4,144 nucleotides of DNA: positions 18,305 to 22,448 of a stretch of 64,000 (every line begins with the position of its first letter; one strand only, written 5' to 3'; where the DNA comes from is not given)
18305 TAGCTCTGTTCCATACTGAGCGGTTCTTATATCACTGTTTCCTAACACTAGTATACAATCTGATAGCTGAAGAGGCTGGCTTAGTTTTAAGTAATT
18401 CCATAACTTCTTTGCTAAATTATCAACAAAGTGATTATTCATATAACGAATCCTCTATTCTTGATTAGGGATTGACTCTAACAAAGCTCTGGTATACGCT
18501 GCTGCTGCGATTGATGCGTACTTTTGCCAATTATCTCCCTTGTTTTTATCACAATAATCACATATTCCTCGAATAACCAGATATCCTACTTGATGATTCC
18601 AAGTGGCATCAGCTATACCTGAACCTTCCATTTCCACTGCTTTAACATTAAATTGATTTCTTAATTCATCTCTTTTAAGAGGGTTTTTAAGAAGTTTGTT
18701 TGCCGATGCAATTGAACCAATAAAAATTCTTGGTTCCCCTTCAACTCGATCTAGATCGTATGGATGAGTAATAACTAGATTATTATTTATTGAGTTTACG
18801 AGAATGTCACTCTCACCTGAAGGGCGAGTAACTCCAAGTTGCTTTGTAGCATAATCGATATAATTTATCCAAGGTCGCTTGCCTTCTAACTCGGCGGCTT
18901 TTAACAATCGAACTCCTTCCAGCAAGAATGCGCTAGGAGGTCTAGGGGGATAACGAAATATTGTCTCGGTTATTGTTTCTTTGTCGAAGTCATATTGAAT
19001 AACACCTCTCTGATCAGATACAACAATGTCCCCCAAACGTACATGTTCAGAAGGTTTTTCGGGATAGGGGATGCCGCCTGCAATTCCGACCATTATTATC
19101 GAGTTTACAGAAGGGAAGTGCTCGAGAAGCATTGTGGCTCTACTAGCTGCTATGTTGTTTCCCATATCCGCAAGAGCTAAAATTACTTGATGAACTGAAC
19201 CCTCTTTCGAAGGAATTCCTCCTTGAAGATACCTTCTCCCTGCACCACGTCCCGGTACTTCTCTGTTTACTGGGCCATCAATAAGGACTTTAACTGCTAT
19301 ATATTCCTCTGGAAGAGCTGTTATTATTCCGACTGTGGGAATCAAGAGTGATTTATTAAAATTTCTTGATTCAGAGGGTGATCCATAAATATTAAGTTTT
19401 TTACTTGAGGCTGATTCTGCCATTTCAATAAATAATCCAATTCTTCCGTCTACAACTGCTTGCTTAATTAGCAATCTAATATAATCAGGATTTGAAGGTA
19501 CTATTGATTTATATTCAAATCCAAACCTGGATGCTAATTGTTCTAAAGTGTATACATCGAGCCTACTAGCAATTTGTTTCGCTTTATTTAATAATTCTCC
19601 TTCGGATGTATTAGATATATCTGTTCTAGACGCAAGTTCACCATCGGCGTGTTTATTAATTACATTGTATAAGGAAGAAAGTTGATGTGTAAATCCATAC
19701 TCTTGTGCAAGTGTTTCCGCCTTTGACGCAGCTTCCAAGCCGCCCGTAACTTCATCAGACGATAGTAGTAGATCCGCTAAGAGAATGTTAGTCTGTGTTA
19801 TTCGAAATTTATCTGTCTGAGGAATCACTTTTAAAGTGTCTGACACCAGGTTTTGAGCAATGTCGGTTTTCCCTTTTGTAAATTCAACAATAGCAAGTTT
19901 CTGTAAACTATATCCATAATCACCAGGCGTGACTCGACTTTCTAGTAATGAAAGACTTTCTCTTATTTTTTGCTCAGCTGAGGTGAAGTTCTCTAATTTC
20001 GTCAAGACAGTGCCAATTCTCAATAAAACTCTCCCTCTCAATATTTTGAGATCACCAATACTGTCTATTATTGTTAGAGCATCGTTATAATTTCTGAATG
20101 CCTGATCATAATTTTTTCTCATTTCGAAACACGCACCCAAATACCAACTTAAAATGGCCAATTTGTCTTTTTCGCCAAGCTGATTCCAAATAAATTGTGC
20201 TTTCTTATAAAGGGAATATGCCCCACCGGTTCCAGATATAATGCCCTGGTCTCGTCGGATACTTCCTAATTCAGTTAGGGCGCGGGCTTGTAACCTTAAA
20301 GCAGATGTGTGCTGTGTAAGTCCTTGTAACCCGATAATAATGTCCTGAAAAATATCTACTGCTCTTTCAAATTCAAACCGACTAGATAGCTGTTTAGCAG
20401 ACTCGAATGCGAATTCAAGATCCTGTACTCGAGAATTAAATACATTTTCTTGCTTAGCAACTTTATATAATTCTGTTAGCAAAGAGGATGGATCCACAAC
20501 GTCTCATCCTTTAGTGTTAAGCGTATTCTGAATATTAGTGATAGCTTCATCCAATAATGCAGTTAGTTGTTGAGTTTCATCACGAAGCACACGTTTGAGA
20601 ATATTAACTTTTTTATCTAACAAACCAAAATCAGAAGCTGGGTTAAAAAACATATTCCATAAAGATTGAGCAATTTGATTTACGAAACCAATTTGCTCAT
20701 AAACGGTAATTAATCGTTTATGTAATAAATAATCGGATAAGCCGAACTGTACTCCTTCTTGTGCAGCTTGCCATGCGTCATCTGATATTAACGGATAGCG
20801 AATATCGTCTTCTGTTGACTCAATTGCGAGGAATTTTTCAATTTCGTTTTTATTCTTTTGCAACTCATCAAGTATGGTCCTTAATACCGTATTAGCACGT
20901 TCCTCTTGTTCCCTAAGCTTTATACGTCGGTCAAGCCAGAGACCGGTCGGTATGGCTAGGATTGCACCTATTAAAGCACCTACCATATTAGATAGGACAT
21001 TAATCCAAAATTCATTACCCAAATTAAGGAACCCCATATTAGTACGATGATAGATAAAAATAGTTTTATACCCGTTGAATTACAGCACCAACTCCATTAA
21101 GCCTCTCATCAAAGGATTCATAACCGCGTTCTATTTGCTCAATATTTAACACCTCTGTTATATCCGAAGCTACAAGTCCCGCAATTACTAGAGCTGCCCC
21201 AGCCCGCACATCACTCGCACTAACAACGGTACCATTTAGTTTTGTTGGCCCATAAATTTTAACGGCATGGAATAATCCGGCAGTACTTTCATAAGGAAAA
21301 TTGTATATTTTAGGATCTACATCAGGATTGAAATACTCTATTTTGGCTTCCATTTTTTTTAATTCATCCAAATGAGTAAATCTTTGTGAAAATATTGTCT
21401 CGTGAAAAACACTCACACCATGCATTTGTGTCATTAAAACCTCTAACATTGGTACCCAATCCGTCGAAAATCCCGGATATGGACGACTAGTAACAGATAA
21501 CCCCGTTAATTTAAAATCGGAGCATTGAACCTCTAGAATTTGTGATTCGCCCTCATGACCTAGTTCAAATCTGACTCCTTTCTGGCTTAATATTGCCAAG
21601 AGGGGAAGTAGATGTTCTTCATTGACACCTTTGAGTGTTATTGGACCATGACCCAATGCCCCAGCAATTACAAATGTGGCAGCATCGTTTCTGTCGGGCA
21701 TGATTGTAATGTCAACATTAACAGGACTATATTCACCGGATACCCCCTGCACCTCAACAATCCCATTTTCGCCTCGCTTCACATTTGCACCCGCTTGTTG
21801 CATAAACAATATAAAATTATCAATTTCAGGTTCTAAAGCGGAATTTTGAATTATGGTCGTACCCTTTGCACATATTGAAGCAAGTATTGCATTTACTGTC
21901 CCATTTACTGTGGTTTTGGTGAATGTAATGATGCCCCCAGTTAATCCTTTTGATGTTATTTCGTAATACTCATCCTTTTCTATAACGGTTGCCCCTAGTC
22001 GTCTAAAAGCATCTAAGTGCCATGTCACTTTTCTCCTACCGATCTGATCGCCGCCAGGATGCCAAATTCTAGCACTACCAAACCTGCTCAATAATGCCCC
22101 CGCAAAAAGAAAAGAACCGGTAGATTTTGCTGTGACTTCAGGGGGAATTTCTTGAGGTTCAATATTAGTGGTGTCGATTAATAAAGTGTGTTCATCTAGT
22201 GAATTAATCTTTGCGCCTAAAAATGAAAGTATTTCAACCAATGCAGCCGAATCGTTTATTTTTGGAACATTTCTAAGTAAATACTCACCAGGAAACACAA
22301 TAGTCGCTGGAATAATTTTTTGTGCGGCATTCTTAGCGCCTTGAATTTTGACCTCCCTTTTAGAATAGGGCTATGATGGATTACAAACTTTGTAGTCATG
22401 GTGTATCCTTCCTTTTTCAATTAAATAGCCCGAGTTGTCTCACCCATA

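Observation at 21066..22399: Island-borne MurA paralogue with Asp replacing the catalytic Cys, and a homopolymer frame break hiding its true N-terminus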

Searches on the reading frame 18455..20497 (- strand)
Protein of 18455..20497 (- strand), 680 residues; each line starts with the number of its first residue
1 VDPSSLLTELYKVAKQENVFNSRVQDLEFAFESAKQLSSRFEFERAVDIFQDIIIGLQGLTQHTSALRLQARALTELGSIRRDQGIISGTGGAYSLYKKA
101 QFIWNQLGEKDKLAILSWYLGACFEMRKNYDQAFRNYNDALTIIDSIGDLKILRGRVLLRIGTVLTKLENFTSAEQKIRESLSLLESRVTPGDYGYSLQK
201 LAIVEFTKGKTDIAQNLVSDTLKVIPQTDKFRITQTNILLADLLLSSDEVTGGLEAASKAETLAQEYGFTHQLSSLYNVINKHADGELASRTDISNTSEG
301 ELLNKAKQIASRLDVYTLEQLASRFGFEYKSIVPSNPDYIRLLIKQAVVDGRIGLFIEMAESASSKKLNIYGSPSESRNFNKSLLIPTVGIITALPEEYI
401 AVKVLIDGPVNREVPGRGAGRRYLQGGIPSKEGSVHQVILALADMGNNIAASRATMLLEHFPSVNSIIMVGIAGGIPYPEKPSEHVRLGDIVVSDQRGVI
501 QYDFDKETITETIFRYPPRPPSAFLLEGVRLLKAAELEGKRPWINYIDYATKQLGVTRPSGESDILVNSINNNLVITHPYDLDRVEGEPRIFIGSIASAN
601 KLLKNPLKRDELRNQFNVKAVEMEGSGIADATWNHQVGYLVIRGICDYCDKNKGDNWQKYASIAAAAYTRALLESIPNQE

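Call 5: search_protein_families(library=pfam, proteins=[window:18455-20497:-])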
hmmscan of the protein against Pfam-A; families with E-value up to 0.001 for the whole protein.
window:18455-20497:- (680 aa): 4 families
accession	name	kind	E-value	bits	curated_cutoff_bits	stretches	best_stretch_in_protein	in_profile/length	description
PF01048.26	PNP_UDP_1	-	1.2e-18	67.9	25.1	1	388-658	1-209/233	Phosphorylase superfamily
PF13424.12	TPR_12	-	1.2e-10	41.8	30.1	1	93-143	22-74/77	Tetratricopeptide repeat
PF00515.34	TPR_1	-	0.00071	19.7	27.8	0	120-143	7-30/34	Tetratricopeptide repeat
PF07719.23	TPR_2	-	0.00084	19.7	27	0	118-143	5-30/34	Tetratricopeptide repeat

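Call 6: search_protein_families(library=ncbifam, proteins=[window:18455-20497:-])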
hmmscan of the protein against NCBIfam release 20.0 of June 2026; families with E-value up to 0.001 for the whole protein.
window:18455-20497:- (680 aa): 6 families
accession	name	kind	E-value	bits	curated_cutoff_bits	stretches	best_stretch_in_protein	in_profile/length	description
NF004079.0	PRK05584.1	equivalog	8.6e-26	90.9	169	1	388-675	2-225/232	5'-methylthioadenosine/adenosylhomocysteine nucleosidase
TIGR03664.1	fut_nucase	equivalog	1.2e-13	51.3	124.7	1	426-667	31-221/228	futalosine hydrolase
TIGR01704.1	MTA_SAH-Nsdase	equivalog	7.6e-12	45.2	73.8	1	593-670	142-220/229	5'-methylthioadenosine/S-adenosylhomocysteine nucleosidase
NF011286.0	PRK14697.1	equivalog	2e-10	40.6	260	1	591-673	139-221/233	bifunctional 5'-methylthioadenosine/S-adenosylhomocysteine nucleosidase/phosphatase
NF005213.0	PRK06698.1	equivalog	1.4e-08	33.9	768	1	591-669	139-217/459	bifunctional 5'-methylthioadenosine/S-adenosylhomocysteine nucleosidase/phosphatase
TIGR03468.1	HpnG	hypoth_equivalog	3.3e-07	30.1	187.1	1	585-651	94-160/212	hopanoid-associated phosphorylase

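Call 7: search_protein_families(library=padloc, max_evalue=0.01, proteins=[window:18455-20497:-])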
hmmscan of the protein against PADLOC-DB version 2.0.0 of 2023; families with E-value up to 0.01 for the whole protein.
window:18455-20497:- (680 aa): 2 families
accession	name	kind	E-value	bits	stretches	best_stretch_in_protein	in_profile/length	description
PDLC00759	Effector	-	3.7e-22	76.5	2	595-669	419-494/506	PN-superfamily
PDLC04726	PDC-M60C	-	4.5e-16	56.7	1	585-675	306-400/407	-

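Call 41: search_protein_families(library=pfam, max_evalue=0.01, proteins=[window:18455-20497:-])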
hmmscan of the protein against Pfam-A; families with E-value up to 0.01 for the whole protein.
window:18455-20497:- (680 aa): 5 families
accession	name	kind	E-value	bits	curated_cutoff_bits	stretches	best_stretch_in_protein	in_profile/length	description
PF01048.26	PNP_UDP_1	-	1.2e-18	67.9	25.1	1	388-658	1-209/233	Phosphorylase superfamily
PF13424.12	TPR_12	-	1.2e-10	41.8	30.1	1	93-143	22-74/77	Tetratricopeptide repeat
PF00515.34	TPR_1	-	0.00071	19.7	27.8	0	120-143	7-30/34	Tetratricopeptide repeat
PF07719.23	TPR_2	-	0.00084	19.7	27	0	118-143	5-30/34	Tetratricopeptide repeat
PF17874.7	TPR_MalT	-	0.0017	18.2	45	1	115-277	41-207/336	MalT-like TPR region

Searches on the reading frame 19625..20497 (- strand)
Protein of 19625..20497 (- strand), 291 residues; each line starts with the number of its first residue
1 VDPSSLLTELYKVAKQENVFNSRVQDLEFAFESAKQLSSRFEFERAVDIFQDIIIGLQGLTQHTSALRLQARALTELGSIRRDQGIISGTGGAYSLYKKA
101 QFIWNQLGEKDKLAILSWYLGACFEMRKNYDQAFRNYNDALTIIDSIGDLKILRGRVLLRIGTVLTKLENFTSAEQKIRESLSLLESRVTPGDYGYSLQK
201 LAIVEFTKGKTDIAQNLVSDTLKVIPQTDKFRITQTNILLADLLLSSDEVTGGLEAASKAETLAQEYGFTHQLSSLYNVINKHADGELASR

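Call 58: find_homologous_proteins(query=window:19625-20497:-, max_evalue=0.001)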
Query seq(291 aa) (291 aa): 3 proteins with E <= 0.001 among 2408 candidates.
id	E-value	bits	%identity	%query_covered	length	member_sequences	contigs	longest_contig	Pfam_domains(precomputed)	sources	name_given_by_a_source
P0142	4.6e-99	349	57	97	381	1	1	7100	PF17874.8,PF00515.35,PF13424.13,PF19960.7,PF07719.24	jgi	-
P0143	2.2e-76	275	49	96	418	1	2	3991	PF17874.8,PF13424.13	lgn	-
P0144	2.9e-57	212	40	99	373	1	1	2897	PF17874.8,PF00515.35,PF13424.13,PF19960.7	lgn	-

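Call 59: find_encoding_contigs(protein=P0143, flank=5000, max_places=2)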
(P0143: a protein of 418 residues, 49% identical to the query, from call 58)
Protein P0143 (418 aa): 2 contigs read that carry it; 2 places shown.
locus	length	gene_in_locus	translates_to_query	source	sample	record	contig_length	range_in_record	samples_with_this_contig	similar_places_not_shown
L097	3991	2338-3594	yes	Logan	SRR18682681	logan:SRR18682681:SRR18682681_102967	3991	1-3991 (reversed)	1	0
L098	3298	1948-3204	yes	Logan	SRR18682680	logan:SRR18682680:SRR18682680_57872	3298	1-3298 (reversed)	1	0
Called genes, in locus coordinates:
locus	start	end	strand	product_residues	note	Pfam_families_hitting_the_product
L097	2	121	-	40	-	?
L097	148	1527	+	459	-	PF00275:EPSP_synthase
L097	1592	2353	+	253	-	-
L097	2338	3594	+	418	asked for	PF13424:TPR_12 (faint), PF17874:TPR_MalT (weak)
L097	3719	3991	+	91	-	?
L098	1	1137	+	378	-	?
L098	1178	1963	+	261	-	-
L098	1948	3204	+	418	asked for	PF13424:TPR_12 (faint), PF17874:TPR_MalT (weak)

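Call 60: find_encoding_contigs(protein=P0144, flank=5000, max_places=2)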
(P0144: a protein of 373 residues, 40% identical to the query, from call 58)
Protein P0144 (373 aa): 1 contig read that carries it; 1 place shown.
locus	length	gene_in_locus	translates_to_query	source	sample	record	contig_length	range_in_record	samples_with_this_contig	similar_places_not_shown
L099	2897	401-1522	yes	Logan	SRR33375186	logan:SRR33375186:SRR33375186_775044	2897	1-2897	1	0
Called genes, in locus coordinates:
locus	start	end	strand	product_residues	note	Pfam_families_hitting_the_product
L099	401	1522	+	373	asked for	PF00515:TPR_1 (faint), PF13424:TPR_12 (weak), PF17874:TPR_MalT (weak), PF19960:EAD7 (faint)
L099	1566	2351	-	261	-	-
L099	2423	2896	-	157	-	?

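Call 69: search_protein_families(library=pfam, max_evalue=0.01, proteins=[L097:1592-2353:+])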
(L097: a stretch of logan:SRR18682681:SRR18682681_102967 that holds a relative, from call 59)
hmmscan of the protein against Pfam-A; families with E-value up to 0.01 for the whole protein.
L097:1592-2353:+ (253 aa): 1 family
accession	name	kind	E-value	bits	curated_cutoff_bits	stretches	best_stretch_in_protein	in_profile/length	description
PF09335.16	VTT_dom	-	0.0088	16.9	33.9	0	83-140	12-70/123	VTT domain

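Call 71: search_protein_representatives(alignment_id=A2)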
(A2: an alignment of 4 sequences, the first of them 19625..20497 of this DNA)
Query: 4 sequences, 373 profile positions. Proteins with E-value up to 0.001 (for the whole library): 7460; up to 1e-10: 562; up to 1e-30: 9. The best 150 are listed.
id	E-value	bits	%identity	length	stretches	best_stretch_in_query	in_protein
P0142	7.3e-190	647.4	-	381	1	1-372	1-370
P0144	1.5e-187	639.8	-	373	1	1-373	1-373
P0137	8.1e-153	525.5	-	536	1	1-337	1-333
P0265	3.4e-118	411.6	-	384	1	1-367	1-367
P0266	5.4e-116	404.3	-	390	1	1-365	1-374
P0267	7.8e-95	334.7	-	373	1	1-367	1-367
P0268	2.9e-87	309.8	-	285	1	3-285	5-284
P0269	8.9e-63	229.2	-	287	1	1-284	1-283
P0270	2.6e-31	125.6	-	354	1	25-276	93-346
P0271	3.9e-30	121.8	-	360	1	6-283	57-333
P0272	1.8e-29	119.6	-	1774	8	74-221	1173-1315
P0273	1.8e-29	119.6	-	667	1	33-285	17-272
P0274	1.9e-29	119.6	-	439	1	27-273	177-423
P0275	2.5e-29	119.1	-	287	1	55-281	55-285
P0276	2.6e-29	119.1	-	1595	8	105-216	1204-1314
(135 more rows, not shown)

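Call 80: find_encoding_contigs(protein=P0265, flank=10000, max_places=3)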
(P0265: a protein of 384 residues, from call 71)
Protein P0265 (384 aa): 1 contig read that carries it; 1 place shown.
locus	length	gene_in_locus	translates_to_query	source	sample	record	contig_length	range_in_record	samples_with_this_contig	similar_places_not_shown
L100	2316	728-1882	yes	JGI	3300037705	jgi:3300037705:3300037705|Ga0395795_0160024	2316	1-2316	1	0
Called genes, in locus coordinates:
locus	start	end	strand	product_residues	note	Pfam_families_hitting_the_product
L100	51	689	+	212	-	-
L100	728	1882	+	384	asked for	PF13424:TPR_12, PF17874:TPR_MalT, PF19960:EAD7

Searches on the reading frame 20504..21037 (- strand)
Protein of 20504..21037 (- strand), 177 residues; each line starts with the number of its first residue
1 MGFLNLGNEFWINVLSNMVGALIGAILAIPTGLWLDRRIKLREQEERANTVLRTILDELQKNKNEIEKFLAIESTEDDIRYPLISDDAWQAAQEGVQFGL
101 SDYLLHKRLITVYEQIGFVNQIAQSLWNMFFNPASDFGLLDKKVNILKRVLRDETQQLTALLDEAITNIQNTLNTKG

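Call 5: search_protein_families(library=pfam, proteins=[window:20504-21037:-])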
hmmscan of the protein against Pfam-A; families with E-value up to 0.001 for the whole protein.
window:20504-21037:- (177 aa): 0 families

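Call 6: search_protein_families(library=ncbifam, proteins=[window:20504-21037:-])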
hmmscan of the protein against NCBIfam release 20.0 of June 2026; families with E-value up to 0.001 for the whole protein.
window:20504-21037:- (177 aa): 0 families

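Call 7: search_protein_families(library=padloc, max_evalue=0.01, proteins=[window:20504-21037:-])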
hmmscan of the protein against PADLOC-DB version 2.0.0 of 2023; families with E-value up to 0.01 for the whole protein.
window:20504-21037:- (177 aa): 0 families
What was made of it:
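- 20504..21037 (-): Gene 5: a small protein 'X' with one N-terminal transmembrane helix and a helical domain. It matches no family but is always paired with the TPR gene. No hit in Pfam, NCBIfam or PADLOC (calls 5-7).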

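Call 79: predict_structure(protein=window:20504-21037:-)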
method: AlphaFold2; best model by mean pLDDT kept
length: 177 residues; sequences in the alignment: 1
mean_pLDDT: 39.6   pTM: 0.30
mean pLDDT of the five models: 39.6, 38.1, 38.0, 37.4, 37.4
residues with pLDDT >= 90: 0; 70-90: 0; 50-70: 14; < 50: 163
segments of 3 or more residues with pLDDT < 50: 1-49, 54-56, 58-60, 62-159, 175-177
pLDDT, mean of each block of 10 residues (from residue 1): 32 40 36 36 47 49 46 32 31 33 34 39 38 39 40 46 50 48
secondary structure, 60 per line:
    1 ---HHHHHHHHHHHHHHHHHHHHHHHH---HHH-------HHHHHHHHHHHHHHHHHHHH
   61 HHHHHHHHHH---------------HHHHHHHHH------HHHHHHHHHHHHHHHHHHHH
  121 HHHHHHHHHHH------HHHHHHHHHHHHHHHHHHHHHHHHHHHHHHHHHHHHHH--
elements in order: H4-27 H41-70 H86-94 H101-131 H138-175
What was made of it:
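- Tried and rejected: Structure of protein X: the single-sequence AlphaFold model had pLDDT 39.6 and was unusable, so no fold search was run (call 79).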

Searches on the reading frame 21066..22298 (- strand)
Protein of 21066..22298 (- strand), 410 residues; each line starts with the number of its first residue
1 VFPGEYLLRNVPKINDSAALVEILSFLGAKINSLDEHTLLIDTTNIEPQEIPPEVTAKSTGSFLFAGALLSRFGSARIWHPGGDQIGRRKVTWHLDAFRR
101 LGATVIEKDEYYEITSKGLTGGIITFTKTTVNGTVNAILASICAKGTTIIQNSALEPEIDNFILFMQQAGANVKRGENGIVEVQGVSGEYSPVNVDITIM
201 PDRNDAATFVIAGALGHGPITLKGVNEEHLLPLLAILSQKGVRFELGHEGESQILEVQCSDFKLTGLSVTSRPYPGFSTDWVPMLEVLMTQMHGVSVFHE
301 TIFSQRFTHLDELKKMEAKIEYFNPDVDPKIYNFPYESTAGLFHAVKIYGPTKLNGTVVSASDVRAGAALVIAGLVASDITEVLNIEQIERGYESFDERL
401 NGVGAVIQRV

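Call 18: list_cluster_members(proteins=[window:21066-22298:-, window:23652-24635:-, window:22980-23645:-, window:22417-22956:-, window:20504-21037:-, window:18455-20497:-, window:14390-15658:-, window:27300-29042:-, window:15691-17355:-])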
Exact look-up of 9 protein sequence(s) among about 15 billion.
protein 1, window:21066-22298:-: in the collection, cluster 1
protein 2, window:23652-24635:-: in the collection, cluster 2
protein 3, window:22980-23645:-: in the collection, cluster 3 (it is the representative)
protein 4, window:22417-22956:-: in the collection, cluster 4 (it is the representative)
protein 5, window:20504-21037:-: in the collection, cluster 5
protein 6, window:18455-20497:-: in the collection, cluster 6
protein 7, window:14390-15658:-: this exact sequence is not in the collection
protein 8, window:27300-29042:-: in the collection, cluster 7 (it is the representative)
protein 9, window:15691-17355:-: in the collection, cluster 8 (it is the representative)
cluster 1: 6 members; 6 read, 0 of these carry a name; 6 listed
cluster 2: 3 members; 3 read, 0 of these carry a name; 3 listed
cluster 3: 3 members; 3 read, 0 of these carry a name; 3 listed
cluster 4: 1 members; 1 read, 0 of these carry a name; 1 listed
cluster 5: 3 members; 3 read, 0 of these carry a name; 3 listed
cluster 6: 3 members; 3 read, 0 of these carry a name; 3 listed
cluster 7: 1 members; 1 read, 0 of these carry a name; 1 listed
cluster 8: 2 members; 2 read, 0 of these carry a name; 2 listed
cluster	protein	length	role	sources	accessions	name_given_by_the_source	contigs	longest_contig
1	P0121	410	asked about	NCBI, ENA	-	-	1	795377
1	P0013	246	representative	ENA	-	-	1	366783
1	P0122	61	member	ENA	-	-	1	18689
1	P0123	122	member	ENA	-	-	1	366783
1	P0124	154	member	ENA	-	-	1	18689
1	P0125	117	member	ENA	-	-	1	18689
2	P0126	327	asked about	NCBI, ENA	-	-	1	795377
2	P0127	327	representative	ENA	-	-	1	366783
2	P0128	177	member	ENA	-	-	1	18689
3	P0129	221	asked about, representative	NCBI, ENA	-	-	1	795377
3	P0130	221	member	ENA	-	-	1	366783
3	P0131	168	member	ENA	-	-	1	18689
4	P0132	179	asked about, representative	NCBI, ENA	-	-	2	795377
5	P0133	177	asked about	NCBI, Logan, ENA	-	-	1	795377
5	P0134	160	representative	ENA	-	-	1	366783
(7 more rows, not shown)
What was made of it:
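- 21066..22298 (-): The 410-aa ORF with a GTG start, which the public databases (NCBI, ENA) hold as a protein. It lacks the first 34 residues, including the Lys22/Asn23 equivalents. The exact protein P0121 is present in NCBI and ENA (call 18).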

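Call 19: find_encoding_contigs(protein=window:21066-22298:-, flank=2000, max_places=4)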
Protein window:21066-22298:- (410 aa): no gene with exactly this product is on record in the collection.

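Call 20: find_encoding_contigs(protein=P0124, flank=10000, max_places=3)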
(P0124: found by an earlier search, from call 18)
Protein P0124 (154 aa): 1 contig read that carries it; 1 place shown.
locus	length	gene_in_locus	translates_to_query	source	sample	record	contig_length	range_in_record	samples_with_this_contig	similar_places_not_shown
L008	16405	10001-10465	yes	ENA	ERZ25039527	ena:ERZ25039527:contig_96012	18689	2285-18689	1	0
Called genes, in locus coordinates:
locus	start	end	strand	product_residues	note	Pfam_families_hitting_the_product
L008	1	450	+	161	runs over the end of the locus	PF04851:ResIII, PF18766:SWI2_SNF2 (weak)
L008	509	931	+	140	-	-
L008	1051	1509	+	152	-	-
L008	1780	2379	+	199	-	-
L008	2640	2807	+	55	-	-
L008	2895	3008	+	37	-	-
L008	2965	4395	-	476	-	-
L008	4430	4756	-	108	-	-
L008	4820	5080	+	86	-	-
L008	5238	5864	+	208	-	PF01420:Methylase_S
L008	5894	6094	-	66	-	-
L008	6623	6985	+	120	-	-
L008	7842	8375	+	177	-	PF02911:Formyl_trans_C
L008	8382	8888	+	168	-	PF02585:PIG-L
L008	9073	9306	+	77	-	PF28549:NDPSase_N (weak)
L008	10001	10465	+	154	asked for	PF00275:EPSP_synthase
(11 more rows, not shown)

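Call 73: search_protein_families(library=pfam, alignment_id=A3, max_evalue=0.001)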
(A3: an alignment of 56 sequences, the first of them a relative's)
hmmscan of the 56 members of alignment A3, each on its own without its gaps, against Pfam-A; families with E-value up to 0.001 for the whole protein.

A. member 1, P0137 (536 aa): 4 families
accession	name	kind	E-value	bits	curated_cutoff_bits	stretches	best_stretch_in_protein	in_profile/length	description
PF13424.12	TPR_12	-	4.8e-11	43.1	30.1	1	93-143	22-74/77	Tetratricopeptide repeat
PF01048.26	PNP_UDP_1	-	7.6e-10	39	25.1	1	388-522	1-120/233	Phosphorylase superfamily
PF00515.34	TPR_1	-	0.00029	21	27.8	0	120-143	7-30/34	Tetratricopeptide repeat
PF07719.23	TPR_2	-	0.00042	20.7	27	0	118-143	5-30/34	Tetratricopeptide repeat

B. families by the number of members that match (of 56 scanned): 32 families (the first 25 are shown)
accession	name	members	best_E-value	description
PF13424.12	TPR_12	28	6.7e-16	Tetratricopeptide repeat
PF17874.7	TPR_MalT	22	7.2e-11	MalT-like TPR region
PF07719.23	TPR_2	20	3.8e-09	Tetratricopeptide repeat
PF13560.12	HTH_31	19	1.5e-15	Helix-turn-helix domain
PF01381.28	HTH_3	17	1.8e-15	Helix-turn-helix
PF00515.34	TPR_1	13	8e-10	Tetratricopeptide repeat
PF13374.12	TPR_10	9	4.7e-06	Tetratricopeptide repeat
PF12844.13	HTH_19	8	4.1e-09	Helix-turn-helix domain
PF13428.12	TPR_14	8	3.3e-06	Tetratricopeptide repeat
PF13181.12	TPR_8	7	2.9e-08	Tetratricopeptide repeat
PF13413.12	HTH_25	5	0.00012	Helix-turn-helix domain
PF13432.12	TPR_16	4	1.6e-06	Tetratricopeptide repeat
PF14559.12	TPR_19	4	4.2e-05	Tetratricopeptide repeat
PF01048.26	PNP_UDP_1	3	2.1e-25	Phosphorylase superfamily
PF04542.20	Sigma70_r2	3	6.5e-09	Sigma-70 region 2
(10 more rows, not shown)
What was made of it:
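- Its distant relatives are XRE-HTH/TPR_MalT-type regulators (calls 71, 73).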
